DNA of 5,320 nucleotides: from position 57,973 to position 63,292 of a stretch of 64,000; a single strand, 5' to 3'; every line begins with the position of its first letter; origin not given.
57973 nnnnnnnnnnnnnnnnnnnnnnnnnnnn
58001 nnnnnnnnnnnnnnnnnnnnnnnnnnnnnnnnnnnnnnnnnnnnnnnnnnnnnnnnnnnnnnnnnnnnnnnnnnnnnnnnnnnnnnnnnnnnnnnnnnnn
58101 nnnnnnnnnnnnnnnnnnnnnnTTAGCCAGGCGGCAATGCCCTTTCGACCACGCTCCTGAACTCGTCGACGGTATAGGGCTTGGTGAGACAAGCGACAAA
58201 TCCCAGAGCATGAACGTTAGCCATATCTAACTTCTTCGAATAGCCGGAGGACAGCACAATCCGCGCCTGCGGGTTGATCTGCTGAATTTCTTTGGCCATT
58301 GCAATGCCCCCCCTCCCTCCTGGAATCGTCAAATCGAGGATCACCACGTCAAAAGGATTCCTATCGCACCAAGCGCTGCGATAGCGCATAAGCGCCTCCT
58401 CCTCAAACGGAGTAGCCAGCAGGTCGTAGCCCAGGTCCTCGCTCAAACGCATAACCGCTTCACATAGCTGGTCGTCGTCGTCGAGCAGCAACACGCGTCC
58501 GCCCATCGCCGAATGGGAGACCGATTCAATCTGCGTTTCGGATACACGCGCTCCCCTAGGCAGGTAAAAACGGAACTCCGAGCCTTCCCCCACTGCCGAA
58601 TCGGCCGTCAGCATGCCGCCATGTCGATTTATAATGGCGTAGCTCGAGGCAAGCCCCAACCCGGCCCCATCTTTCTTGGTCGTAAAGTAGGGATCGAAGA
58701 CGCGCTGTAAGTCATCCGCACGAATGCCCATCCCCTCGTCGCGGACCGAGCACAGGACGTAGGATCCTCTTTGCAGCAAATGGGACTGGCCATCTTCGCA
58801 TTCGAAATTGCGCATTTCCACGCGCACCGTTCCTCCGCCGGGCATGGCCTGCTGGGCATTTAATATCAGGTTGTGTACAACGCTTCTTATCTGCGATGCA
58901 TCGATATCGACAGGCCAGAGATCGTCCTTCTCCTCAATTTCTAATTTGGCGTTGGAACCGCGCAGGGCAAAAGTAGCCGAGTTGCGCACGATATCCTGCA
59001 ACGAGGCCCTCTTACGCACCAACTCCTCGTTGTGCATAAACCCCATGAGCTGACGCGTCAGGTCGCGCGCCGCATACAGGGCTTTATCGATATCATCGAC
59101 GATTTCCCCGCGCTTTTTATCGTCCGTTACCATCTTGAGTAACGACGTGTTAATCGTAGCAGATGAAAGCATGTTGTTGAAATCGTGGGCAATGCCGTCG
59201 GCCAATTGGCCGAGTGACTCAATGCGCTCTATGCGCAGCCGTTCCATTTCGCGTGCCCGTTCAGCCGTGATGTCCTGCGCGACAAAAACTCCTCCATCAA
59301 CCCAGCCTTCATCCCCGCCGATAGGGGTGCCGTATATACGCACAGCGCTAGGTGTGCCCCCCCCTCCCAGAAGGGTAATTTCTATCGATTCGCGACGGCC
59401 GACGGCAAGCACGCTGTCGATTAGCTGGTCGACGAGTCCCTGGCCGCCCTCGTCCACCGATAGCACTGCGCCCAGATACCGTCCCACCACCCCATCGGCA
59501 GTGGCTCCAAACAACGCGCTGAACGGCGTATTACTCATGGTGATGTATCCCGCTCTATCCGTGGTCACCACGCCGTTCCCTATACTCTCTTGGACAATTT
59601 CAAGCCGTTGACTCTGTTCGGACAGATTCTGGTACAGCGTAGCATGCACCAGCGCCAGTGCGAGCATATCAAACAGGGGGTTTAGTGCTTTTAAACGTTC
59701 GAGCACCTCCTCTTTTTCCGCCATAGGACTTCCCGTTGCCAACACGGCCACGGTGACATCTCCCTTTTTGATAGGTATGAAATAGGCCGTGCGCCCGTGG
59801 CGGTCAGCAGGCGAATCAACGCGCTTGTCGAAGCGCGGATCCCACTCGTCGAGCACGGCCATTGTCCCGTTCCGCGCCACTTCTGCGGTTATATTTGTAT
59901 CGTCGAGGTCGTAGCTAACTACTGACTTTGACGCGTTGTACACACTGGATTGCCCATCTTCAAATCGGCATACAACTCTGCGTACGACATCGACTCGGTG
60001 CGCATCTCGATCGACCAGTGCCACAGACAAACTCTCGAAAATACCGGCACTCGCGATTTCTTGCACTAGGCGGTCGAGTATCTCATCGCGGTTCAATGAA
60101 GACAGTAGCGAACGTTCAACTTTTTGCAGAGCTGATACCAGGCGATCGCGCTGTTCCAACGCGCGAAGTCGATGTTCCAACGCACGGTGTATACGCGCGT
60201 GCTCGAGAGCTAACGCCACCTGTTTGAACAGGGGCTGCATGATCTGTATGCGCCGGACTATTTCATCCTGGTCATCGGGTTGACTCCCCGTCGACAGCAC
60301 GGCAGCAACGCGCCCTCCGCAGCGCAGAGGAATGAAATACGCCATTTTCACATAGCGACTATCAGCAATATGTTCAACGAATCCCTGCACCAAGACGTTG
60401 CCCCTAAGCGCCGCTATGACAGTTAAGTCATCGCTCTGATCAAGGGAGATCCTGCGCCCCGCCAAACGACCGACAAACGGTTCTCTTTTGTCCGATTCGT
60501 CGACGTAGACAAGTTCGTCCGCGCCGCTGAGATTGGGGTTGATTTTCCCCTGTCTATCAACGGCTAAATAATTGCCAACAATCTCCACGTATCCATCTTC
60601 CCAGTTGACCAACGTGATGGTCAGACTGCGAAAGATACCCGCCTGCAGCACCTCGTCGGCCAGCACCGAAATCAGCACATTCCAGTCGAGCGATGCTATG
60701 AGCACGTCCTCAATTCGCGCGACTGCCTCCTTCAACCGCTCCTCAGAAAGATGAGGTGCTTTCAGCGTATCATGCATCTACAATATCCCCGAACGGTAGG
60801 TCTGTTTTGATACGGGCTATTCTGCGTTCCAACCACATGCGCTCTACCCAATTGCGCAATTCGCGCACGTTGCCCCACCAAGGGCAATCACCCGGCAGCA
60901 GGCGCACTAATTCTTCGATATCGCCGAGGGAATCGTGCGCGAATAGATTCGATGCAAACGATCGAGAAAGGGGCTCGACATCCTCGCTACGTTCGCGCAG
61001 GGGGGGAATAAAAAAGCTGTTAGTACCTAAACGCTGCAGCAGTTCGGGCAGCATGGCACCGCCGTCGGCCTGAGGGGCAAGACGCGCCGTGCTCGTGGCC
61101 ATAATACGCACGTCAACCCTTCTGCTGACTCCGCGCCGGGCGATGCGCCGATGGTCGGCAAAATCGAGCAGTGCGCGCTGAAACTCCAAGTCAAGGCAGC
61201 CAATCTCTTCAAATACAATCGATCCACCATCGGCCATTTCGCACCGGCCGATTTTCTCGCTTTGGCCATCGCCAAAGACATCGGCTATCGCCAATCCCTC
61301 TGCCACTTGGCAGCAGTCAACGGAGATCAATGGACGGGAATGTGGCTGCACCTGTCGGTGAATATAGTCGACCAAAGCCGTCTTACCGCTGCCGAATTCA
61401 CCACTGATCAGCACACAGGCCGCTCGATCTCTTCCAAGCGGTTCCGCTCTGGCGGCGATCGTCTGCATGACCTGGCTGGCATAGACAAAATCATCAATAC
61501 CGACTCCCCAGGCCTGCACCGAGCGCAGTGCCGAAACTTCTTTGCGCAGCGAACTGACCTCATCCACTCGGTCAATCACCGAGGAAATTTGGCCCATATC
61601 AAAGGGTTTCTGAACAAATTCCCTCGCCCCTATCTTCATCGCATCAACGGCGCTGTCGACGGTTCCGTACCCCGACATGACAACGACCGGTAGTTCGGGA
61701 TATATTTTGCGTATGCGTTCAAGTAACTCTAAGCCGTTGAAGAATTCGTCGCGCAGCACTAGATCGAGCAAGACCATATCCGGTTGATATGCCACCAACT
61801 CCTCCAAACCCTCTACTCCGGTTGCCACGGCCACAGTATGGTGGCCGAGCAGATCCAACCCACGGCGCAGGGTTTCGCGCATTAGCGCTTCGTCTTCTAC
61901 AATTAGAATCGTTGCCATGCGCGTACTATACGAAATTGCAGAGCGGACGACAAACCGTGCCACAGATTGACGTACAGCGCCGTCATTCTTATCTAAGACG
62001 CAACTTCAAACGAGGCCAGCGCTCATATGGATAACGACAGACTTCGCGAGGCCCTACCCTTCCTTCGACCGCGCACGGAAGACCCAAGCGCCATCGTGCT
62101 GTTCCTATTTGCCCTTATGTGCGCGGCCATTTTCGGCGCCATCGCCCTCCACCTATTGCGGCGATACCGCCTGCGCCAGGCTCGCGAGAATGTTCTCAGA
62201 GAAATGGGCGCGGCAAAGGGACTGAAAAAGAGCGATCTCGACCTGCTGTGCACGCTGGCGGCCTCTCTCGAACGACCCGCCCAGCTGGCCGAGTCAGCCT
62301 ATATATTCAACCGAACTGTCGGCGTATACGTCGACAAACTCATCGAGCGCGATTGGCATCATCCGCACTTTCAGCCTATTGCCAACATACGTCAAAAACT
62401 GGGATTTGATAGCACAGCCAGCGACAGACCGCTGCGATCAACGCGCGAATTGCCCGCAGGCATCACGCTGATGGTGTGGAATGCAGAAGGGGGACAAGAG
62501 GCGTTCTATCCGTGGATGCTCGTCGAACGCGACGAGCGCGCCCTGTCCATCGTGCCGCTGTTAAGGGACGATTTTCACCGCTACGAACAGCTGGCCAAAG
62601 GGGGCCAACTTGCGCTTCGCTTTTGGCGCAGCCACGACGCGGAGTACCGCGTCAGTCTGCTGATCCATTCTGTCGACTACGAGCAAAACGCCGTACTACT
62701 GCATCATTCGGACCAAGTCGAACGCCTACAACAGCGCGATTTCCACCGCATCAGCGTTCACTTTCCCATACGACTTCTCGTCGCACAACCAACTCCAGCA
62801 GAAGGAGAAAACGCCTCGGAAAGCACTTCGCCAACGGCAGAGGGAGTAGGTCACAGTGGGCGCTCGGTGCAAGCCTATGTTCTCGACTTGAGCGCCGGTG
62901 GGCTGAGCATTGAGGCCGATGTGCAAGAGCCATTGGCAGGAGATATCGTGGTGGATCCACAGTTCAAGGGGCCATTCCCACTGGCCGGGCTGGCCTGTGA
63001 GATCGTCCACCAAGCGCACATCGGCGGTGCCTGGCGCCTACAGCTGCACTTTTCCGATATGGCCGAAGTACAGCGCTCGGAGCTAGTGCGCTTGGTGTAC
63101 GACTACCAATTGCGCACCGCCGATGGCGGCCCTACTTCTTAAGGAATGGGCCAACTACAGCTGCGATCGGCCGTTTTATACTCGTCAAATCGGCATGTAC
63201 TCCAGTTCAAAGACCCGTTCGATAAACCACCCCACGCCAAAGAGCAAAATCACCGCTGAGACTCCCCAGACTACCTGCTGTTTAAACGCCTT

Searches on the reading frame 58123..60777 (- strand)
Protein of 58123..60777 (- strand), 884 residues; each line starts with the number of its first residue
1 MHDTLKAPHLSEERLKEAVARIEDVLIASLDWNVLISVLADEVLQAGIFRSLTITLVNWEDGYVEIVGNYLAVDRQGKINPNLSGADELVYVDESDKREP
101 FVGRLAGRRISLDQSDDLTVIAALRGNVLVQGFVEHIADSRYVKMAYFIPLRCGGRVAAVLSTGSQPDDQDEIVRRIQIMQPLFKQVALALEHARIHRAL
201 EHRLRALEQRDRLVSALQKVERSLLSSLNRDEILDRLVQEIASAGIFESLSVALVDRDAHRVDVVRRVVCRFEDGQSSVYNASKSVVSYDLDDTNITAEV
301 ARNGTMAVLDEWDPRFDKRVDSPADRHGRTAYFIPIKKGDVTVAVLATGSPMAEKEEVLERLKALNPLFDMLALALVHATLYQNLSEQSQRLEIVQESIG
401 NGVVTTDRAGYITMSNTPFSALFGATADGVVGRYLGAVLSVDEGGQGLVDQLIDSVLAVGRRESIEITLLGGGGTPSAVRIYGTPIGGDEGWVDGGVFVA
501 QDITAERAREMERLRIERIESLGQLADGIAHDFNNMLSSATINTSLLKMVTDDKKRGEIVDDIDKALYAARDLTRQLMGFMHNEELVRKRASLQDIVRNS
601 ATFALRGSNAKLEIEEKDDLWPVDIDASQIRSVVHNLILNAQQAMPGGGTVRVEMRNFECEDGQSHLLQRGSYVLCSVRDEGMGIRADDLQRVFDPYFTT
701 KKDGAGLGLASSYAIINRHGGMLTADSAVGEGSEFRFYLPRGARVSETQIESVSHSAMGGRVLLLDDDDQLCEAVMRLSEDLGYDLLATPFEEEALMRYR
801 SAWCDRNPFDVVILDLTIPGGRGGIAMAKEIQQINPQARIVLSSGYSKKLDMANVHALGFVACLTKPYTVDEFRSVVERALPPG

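Call 32: search_protein_families(library=pfam, proteins=[window:58123-60777:-], max_evalue=0.0001)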
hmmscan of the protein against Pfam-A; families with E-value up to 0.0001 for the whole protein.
window:58123-60777:- (884 aa): 6 families
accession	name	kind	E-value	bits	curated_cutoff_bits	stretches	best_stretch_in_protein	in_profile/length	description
PF02518.31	HATPase_c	-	2.4e-20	73.5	26.4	1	626-741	2-109/111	Histidine kinase-, DNA gyrase B-, and HSP90-like ATPase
PF00072.30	Response_reg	-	1.1e-12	48.6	30.2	1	762-877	1-110/111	Response regulator receiver domain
PF08448.16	PAS_4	-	4.2e-07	30.6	23.1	1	397-507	2-109/110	PAS fold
PF13426.13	PAS_9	-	2.5e-06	28.1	27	1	401-505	2-103/103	PAS domain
PF13185.12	GAF_2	-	6.4e-06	26.8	28.6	0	228-365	2-124/136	GAF domain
PF00989.32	PAS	-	7.2e-06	26.4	22.6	0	393-503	4-113/113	PAS fold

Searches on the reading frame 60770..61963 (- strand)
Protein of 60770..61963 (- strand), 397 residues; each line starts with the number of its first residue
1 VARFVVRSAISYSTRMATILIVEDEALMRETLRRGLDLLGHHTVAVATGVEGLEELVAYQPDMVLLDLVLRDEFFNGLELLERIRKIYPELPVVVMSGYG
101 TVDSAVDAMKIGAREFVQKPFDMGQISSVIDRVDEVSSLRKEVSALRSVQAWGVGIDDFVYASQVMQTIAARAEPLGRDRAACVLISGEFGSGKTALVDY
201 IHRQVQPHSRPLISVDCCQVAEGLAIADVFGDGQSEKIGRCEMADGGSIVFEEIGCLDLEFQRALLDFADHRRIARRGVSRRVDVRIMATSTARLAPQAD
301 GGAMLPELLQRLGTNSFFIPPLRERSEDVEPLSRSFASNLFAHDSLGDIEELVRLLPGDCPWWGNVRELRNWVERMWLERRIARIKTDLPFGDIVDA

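Call 32: search_protein_families(library=pfam, proteins=[window:60770-61963:-], max_evalue=0.0001)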
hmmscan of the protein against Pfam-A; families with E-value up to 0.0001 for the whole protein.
window:60770-61963:- (397 aa): 5 families
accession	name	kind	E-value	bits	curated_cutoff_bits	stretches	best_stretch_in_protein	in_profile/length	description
PF00072.30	Response_reg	-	9e-24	84.2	30.2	1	19-130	1-110/111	Response regulator receiver domain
PF00158.32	Sigma54_activat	-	3.2e-22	79.4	20.2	1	162-313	4-163/168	Sigma-54 interaction domain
PF14532.12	Sigma54_activ_2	-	2.3e-09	38.1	25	1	162-322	3-138/138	Sigma-54 interaction domain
PF25601.1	AAA_lid_14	-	5e-08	33.1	27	1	323-385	1-65/87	AAA+ ATPase lid domain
PF13191.12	AAA_16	-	2.7e-05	25.2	32.6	1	165-214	8-57/167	AAA ATPase domain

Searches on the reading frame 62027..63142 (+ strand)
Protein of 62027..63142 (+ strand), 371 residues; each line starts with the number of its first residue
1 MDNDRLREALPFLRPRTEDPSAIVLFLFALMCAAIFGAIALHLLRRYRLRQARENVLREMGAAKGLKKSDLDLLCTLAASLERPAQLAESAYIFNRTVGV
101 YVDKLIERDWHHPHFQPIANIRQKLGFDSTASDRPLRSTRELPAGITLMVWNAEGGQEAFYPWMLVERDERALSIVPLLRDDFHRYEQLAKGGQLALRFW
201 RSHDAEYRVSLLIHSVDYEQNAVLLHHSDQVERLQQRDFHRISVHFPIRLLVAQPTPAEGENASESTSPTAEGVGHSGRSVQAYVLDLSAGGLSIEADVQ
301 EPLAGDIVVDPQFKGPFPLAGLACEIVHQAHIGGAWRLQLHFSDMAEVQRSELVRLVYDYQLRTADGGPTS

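Call 32: search_protein_families(library=pfam, proteins=[window:62027-63142:+], max_evalue=0.0001)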
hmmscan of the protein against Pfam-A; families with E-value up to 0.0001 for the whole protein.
window:62027-63142:+ (371 aa): 1 family
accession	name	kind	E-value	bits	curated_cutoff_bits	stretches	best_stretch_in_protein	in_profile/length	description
PF07238.19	PilZ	-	9.4e-10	39.2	22.5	1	276-358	18-101/102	PilZ domain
